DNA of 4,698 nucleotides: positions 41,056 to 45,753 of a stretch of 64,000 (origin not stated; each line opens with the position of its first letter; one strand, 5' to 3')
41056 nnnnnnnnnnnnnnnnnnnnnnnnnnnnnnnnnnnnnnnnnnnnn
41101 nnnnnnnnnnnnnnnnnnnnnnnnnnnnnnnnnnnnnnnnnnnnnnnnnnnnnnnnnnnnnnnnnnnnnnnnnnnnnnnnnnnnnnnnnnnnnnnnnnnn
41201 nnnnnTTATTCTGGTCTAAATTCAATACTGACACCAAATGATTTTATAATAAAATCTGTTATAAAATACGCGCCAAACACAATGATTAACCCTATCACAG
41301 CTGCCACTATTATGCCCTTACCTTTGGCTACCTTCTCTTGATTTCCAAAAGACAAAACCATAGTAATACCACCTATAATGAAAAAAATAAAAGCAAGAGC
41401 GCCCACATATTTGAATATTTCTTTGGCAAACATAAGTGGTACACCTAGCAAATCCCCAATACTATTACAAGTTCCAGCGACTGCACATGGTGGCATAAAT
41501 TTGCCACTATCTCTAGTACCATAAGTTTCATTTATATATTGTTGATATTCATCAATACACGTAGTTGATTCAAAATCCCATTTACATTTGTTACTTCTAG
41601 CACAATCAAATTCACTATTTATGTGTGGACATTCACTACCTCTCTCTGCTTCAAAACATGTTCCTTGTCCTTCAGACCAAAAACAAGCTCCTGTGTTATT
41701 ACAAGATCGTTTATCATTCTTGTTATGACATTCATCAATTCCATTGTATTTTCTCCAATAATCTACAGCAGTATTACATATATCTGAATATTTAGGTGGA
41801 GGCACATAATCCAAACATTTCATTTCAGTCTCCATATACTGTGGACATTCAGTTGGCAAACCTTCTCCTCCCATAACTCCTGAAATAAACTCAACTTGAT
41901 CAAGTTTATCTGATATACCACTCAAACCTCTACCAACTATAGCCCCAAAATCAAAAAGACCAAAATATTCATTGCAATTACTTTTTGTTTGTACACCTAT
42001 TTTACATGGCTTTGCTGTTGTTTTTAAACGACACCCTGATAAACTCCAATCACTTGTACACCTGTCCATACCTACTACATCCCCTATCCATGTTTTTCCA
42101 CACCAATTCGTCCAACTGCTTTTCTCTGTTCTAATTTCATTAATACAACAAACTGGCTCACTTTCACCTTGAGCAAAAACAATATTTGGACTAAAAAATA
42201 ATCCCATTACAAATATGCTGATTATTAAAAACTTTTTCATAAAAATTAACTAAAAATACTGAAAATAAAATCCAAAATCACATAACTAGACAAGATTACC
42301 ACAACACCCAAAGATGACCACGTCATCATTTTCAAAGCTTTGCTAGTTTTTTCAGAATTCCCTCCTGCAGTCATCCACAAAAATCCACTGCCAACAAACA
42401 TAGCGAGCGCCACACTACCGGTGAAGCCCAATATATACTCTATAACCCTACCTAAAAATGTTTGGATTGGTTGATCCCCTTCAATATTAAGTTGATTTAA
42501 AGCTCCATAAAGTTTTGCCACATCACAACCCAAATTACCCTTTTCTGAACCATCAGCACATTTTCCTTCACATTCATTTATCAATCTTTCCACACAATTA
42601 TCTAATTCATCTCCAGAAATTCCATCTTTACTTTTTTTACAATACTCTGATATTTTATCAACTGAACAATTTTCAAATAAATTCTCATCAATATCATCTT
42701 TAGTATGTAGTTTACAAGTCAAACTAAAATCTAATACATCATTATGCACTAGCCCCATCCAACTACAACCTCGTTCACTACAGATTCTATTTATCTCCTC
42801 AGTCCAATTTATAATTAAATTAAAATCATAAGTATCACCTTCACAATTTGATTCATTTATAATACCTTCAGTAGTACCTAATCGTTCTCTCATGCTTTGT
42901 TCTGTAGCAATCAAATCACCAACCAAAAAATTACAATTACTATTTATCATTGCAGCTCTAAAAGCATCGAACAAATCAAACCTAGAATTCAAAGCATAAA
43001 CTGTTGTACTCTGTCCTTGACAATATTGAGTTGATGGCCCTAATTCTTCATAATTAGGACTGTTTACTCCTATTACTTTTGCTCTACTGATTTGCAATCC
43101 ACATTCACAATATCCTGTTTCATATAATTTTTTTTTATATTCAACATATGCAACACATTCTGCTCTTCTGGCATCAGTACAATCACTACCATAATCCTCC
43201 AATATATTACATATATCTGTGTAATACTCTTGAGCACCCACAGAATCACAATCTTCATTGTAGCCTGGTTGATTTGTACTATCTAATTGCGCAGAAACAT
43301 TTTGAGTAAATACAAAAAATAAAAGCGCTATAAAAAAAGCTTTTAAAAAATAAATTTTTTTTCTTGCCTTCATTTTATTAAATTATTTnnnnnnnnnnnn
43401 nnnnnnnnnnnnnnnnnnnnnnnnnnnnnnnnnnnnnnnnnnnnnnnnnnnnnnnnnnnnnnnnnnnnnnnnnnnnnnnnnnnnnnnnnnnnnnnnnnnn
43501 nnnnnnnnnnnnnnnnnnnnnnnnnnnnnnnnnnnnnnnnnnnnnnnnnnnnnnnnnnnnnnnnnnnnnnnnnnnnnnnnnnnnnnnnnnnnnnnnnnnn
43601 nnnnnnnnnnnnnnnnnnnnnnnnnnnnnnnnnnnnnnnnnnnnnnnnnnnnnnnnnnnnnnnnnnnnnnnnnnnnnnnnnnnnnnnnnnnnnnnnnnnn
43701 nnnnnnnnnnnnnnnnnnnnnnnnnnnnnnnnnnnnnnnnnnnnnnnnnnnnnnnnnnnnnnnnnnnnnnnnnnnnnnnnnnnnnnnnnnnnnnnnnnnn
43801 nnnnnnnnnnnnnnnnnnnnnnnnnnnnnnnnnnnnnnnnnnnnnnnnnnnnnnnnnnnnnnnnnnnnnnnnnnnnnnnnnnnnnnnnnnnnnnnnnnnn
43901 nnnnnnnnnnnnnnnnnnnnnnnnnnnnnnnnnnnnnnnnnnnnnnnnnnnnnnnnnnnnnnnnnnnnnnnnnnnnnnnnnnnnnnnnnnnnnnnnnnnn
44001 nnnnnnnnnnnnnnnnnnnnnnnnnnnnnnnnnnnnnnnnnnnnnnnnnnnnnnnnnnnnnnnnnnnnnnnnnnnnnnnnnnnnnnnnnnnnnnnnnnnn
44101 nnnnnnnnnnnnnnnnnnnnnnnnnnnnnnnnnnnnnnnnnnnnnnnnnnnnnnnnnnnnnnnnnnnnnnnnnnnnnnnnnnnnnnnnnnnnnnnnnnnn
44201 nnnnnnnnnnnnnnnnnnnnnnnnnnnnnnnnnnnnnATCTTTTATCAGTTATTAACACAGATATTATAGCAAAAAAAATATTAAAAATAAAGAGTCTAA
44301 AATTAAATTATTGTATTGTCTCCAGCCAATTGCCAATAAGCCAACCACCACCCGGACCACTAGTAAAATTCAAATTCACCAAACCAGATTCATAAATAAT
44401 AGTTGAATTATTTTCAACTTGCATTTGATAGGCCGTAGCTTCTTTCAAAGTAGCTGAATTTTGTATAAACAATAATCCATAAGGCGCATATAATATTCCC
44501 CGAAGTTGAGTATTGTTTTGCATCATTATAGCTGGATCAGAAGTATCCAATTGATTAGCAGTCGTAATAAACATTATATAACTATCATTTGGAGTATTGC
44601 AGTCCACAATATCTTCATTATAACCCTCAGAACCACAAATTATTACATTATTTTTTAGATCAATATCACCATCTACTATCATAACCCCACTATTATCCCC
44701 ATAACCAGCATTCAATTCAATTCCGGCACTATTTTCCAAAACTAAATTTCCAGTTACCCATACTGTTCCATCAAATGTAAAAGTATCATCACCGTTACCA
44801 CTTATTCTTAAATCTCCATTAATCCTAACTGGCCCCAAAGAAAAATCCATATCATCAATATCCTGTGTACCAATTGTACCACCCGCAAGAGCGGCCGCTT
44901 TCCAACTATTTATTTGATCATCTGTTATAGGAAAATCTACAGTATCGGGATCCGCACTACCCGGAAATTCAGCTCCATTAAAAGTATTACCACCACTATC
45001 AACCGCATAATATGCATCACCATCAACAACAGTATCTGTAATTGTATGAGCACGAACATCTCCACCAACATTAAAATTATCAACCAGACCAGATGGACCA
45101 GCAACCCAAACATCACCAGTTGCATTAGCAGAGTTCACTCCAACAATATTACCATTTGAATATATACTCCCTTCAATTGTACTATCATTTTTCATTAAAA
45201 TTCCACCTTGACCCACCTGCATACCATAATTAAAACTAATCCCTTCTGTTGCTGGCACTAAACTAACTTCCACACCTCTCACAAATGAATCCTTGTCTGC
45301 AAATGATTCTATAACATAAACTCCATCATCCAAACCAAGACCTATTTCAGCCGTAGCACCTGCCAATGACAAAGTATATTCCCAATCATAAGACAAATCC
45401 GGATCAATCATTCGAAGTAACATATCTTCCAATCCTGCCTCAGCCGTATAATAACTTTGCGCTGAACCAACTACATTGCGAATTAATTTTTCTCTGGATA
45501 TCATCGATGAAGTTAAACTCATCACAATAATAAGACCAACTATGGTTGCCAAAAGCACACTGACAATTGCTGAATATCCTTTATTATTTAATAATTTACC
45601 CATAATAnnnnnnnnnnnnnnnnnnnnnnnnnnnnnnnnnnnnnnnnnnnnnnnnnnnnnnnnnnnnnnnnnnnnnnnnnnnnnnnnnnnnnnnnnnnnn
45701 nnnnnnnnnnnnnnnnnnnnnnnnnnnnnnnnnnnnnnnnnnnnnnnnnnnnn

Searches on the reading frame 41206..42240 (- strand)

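Call 63: search_protein_families(library=pfam, proteins=[window:41206-42240:-], max_evalue=0.001)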
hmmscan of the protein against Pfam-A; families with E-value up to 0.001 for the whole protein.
window:41206-42240:- (344 aa): 1 family
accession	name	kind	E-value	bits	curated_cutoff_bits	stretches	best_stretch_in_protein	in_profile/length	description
PF18895.5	T4SS_pilin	-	1.5e-07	31.8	26.6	1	279-331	20-71/71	Type IV secretion system pilin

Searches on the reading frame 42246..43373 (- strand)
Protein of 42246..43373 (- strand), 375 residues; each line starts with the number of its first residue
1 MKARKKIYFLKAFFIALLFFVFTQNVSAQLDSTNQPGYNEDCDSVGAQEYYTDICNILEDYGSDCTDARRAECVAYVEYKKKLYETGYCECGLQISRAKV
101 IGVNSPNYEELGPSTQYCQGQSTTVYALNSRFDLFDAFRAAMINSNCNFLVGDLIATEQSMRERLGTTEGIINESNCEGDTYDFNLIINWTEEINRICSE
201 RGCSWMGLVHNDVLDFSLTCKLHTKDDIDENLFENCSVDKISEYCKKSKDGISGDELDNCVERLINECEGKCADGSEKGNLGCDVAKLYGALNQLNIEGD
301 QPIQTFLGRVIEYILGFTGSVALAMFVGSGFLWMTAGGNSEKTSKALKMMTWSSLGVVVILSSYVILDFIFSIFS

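Call 63: search_protein_families(library=pfam, proteins=[window:42246-43373:-], max_evalue=0.001)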
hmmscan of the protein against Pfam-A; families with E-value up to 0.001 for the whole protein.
window:42246-43373:- (375 aa): 2 families
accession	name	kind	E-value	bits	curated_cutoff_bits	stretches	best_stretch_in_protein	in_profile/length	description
PF18895.5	T4SS_pilin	-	1.2e-07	32.1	26.6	1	300-370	2-71/71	Type IV secretion system pilin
PF04956.18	TrbC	-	0.00055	20.5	27.9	0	300-368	34-96/98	TrbC/VIRB2 pilin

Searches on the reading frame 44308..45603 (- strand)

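Call 42: search_protein_families(library=pfam, proteins=[window:44308-45603:-], max_evalue=0.01)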
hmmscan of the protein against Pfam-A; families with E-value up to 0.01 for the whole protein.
window:44308-45603:- (431 aa): 1 family
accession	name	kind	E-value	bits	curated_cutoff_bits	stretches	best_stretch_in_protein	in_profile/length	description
PF14341.11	PilX_N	-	0.0091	16.4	25.5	0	11-59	3-51/51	PilX N-terminal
